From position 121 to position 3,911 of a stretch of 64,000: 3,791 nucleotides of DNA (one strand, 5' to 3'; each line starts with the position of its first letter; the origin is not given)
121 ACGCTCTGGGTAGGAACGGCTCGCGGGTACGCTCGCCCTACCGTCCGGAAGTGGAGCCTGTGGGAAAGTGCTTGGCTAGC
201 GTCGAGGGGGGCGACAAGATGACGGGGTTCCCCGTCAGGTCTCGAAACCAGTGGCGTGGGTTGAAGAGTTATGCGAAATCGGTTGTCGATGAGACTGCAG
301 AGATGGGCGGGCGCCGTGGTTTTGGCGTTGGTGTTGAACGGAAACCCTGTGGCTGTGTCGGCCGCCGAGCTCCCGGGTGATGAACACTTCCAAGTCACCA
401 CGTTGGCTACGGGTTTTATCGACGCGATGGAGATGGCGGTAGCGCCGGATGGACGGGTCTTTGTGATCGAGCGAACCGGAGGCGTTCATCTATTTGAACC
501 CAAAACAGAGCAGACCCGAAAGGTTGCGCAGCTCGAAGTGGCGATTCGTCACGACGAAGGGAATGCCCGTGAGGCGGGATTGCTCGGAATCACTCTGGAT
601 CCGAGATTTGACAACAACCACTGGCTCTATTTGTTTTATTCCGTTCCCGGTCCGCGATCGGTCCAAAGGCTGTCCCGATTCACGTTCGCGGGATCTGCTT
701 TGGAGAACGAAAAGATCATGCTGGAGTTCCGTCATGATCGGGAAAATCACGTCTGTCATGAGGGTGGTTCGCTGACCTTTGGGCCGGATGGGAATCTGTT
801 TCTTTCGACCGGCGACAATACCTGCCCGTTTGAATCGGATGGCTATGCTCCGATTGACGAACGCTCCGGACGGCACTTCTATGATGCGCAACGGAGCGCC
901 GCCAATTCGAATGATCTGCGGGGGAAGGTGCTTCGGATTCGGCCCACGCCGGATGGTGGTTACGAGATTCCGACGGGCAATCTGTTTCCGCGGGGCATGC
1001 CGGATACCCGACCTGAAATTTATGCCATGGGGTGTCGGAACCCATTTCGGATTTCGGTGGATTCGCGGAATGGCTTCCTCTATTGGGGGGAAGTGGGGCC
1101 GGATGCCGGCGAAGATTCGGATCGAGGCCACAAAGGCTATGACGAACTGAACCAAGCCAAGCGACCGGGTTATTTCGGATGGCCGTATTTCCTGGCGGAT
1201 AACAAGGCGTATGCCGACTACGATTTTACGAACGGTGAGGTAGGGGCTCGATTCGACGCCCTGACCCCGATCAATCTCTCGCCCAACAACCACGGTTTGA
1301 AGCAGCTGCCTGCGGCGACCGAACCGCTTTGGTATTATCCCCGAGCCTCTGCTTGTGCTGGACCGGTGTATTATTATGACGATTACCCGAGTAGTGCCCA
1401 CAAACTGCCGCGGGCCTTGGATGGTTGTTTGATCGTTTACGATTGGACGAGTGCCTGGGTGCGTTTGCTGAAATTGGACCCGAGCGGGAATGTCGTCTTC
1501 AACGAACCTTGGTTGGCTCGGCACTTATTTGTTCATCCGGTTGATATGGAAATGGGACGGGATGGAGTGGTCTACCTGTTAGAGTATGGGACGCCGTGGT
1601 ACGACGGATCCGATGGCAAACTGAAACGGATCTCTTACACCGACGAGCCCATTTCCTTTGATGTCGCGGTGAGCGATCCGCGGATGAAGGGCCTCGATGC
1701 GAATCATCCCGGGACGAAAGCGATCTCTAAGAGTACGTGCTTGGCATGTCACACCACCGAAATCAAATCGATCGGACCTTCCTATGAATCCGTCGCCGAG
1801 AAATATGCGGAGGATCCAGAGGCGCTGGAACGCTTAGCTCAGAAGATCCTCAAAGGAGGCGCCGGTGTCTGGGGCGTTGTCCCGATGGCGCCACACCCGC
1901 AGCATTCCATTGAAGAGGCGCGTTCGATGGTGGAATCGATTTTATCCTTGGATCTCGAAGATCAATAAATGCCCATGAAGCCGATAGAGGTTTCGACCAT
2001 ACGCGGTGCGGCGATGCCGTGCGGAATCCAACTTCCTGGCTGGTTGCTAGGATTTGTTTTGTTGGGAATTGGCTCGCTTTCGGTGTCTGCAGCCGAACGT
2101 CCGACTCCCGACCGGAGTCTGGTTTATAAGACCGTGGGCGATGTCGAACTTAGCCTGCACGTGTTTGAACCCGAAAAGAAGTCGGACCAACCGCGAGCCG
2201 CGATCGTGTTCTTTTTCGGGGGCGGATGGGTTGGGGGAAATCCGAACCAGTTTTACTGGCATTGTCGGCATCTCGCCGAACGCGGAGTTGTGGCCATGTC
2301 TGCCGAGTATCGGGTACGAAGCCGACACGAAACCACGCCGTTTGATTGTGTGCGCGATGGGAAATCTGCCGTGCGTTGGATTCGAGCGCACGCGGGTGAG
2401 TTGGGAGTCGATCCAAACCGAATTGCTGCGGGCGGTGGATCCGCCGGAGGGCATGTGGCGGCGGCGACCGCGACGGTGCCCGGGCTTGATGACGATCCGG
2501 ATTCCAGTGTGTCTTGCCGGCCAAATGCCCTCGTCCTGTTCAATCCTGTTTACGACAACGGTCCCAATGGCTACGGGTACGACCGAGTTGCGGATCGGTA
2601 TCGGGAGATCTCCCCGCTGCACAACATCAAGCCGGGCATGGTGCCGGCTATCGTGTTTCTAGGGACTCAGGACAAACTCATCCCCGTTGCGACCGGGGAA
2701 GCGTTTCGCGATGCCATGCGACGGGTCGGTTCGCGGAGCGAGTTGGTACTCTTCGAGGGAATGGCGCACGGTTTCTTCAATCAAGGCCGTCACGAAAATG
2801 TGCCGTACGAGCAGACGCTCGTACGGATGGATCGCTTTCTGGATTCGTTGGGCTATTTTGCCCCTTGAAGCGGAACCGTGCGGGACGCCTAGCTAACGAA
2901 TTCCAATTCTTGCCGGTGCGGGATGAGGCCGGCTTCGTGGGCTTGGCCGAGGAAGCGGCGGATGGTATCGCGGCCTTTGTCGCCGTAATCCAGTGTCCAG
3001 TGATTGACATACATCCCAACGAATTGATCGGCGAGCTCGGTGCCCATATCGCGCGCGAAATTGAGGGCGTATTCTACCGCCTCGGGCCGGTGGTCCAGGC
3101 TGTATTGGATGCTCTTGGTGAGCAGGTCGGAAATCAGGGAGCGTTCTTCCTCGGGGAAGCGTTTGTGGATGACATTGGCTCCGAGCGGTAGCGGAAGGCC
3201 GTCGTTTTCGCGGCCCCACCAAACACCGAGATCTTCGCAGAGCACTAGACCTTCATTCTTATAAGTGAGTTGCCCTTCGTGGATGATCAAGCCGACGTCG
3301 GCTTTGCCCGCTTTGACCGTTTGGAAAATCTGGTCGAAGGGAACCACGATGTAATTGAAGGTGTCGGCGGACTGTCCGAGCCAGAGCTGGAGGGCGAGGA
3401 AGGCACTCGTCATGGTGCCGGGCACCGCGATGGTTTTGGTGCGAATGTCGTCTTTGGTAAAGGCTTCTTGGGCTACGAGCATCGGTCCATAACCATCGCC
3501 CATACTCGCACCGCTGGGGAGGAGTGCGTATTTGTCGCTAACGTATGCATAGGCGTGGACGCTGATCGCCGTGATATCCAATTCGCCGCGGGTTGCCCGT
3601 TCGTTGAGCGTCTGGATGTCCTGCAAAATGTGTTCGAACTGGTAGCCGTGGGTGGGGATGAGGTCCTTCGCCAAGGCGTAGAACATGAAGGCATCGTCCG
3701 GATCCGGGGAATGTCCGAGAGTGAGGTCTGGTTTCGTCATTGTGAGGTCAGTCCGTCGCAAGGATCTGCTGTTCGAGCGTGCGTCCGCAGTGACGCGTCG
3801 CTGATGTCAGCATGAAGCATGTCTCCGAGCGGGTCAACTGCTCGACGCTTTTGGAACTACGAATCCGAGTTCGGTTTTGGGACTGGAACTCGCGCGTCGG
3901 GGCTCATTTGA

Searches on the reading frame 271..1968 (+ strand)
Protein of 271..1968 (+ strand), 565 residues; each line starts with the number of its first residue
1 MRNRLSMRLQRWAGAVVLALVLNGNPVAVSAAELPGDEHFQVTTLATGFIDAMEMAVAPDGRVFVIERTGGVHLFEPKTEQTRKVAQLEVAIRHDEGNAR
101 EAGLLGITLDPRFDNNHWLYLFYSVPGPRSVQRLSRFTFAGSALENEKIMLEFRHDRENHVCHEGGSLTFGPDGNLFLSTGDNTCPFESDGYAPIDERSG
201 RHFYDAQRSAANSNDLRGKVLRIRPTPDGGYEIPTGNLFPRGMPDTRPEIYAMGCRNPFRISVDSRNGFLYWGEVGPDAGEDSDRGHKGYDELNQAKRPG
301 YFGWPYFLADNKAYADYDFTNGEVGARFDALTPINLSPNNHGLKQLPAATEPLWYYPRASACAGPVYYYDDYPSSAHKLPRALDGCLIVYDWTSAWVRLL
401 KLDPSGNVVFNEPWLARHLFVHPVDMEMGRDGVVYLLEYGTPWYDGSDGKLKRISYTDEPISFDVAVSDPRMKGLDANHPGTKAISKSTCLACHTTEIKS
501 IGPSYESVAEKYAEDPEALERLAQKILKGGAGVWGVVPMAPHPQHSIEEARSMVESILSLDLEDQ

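Call 69: search_protein_families(library=pfam, proteins=[window:271-1968:+], max_evalue=0.0001)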
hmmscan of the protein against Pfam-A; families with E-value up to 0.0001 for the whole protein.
window:271-1968:+ (565 aa): 1 family
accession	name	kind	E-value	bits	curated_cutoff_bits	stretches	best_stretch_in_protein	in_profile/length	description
PF07995.17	GSDH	-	1.5e-36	126.8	25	1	53-369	5-262/332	Glucose / Sorbosone dehydrogenase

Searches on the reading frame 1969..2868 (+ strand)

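Call 69: search_protein_families(library=pfam, proteins=[window:1969-2868:+], max_evalue=0.0001)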
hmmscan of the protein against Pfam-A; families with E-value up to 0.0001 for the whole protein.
window:1969-2868:+ (299 aa): 5 families
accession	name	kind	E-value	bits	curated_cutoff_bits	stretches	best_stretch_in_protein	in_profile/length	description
PF20434.5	BD-FAE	-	5.9e-24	85.2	26.8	1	64-173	2-115/215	BD-FAE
PF07859.19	Abhydrolase_3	-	1.3e-21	77.7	25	1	79-197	1-112/210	alpha/beta hydrolase fold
PF00326.27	Peptidase_S9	-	3.9e-10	40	22.6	1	207-274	125-194/213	Prolyl oligopeptidase family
PF00135.34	COesterase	-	3.1e-09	36.8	27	1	61-171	86-204/515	Carboxylesterase family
PF01738.24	DLH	-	1.3e-07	31.9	21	1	213-278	132-195/217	Dienelactone hydrolase family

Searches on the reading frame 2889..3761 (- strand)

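Call 69: search_protein_families(library=pfam, proteins=[window:2889-3761:-], max_evalue=0.0001)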
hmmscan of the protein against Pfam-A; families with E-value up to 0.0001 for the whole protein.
window:2889-3761:- (290 aa): 2 families
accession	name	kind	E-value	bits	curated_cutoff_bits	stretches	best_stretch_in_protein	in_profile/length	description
PF02621.19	VitK2_biosynth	-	6.3e-73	245.8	26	1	13-276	1-252/252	Menaquinone biosynthesis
PF12974.12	Phosphonate-bd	-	2.4e-07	30.8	27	1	27-216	16-215/242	ABC transporter, phosphonate, periplasmic substrate-binding protein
